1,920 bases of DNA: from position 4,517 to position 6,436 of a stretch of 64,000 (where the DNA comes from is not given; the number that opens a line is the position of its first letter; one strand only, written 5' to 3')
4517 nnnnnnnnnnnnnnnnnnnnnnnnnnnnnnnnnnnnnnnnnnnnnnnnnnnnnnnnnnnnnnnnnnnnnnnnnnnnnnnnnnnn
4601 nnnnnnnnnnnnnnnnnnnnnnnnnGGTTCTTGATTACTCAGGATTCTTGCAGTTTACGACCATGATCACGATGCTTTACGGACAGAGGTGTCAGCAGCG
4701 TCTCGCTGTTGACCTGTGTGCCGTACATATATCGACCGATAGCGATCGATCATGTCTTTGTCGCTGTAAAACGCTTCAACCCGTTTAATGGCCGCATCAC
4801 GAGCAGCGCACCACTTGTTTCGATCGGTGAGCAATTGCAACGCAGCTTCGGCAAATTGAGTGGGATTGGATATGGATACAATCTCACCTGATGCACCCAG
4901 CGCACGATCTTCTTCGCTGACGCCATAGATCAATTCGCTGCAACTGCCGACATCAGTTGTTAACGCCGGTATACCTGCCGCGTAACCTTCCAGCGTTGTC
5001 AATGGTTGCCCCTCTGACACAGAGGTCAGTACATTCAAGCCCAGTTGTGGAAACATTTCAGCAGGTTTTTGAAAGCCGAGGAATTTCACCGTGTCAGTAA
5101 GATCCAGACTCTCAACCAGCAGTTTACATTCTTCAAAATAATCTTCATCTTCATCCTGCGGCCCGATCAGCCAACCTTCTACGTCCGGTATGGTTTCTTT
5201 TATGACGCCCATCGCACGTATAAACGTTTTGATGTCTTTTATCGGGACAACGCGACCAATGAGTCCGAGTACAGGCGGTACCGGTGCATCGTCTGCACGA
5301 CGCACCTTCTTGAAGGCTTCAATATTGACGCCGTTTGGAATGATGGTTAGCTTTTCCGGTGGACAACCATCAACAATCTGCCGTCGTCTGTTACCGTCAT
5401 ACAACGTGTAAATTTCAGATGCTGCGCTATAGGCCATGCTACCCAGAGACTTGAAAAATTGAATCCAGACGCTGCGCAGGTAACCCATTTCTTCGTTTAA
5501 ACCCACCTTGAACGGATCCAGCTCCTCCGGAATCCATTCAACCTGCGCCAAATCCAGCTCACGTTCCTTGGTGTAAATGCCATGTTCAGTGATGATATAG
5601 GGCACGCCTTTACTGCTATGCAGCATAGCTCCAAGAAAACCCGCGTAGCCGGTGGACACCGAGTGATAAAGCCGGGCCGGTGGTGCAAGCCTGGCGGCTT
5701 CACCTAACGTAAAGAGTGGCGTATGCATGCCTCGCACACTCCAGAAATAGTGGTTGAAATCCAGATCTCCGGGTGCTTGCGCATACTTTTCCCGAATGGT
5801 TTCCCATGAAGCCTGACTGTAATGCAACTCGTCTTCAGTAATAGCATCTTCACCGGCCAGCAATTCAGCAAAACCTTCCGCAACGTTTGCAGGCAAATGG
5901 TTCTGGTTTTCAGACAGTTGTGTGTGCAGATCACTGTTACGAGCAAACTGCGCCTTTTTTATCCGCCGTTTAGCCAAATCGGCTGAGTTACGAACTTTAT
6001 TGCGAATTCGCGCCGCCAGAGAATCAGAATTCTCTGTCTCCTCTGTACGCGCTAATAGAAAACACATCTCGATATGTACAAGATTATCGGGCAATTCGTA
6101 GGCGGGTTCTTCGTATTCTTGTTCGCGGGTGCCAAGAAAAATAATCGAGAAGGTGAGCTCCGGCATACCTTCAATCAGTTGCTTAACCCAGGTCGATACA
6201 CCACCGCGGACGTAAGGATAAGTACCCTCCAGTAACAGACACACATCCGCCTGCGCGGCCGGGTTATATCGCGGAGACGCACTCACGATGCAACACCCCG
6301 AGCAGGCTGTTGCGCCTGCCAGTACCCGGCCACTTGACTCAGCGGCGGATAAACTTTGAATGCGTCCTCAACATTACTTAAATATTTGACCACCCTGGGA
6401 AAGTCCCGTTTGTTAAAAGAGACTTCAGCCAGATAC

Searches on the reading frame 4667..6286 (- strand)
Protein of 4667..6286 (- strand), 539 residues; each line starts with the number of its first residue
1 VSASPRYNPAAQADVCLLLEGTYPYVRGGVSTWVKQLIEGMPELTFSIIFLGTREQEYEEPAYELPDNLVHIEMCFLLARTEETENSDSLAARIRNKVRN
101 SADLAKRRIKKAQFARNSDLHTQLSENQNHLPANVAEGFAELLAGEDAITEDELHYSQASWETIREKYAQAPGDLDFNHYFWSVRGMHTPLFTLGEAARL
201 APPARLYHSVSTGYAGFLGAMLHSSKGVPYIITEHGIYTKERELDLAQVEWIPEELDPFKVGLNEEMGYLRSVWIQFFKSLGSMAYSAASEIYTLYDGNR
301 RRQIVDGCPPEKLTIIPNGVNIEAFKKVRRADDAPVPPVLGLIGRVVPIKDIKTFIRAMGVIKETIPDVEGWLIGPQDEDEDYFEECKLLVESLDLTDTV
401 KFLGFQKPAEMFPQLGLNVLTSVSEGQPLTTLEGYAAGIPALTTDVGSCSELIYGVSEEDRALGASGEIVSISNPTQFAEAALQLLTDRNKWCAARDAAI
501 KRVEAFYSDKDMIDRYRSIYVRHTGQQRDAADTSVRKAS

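Call 61: search_protein_families(library=ncbifam, proteins=[window:4667-6286:-], max_evalue=0.00001)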
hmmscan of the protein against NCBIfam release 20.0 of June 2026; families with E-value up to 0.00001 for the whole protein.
window:4667-6286:- (539 aa): 11 families
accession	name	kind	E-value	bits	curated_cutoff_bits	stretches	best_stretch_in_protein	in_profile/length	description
NF038011.1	PelF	equivalog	1.4e-194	647.7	100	1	14-520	1-489/489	GT4 family glycosyltransferase PelF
TIGR03088.1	stp2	hypoth_equivalog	3.4e-20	72.4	409.05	1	308-521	157-371/374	TIGR03088 family PEP-CTERM/XrtA system glycosyltransferase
TIGR04063.1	stp3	hypoth_equivalog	5.1e-17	61.8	442.05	1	276-522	145-394/397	TIGR04063 family PEP-CTERM/XrtA system glycosyltransferase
NF041876.1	EPS_EpsE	equivalog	8.6e-17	61.4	400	1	305-508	180-381/389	exopolysaccharide biosynthesis GT4 family glycosyltransferase EpsE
TIGR03999.1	thiol_BshA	equivalog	9.3e-16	57.7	273.7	1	311-522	167-372/375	N-acetyl-alpha-D-glucosaminyl L-malate synthase BshA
NF041010.1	glycosy_Agl16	equivalog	8.7e-12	44.6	575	1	295-488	140-318/352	glycosylation protein Agl16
NF047880.1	glyco_SdgA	exception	7.1e-11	41.3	800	1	343-515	321-482/488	serine-aspartate repeat adhesin O-glycosyltransferase SdgA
NF038255.1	exopoly_VpsD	equivalog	9.3e-11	41.2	300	1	314-522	180-378/381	VpsD family glycosyltransferase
TIGR03449.1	mycothiol_MshA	equivalog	5.7e-09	35.3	462.5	1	309-507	186-388/406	D-inositol-3-phosphate glycosyltransferase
TIGR02472.1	sucr_P_syn_N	equivalog_domain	5.2e-07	28.8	576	0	416-517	342-435/439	sucrose-phosphate synthase, putative, glycosyltransferase domain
NF046085.1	XrtY_assoc_Gly1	equivalog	4.8e-06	25.7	400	1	302-521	173-382/387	XrtY-associated glycosyltransferase XYAG1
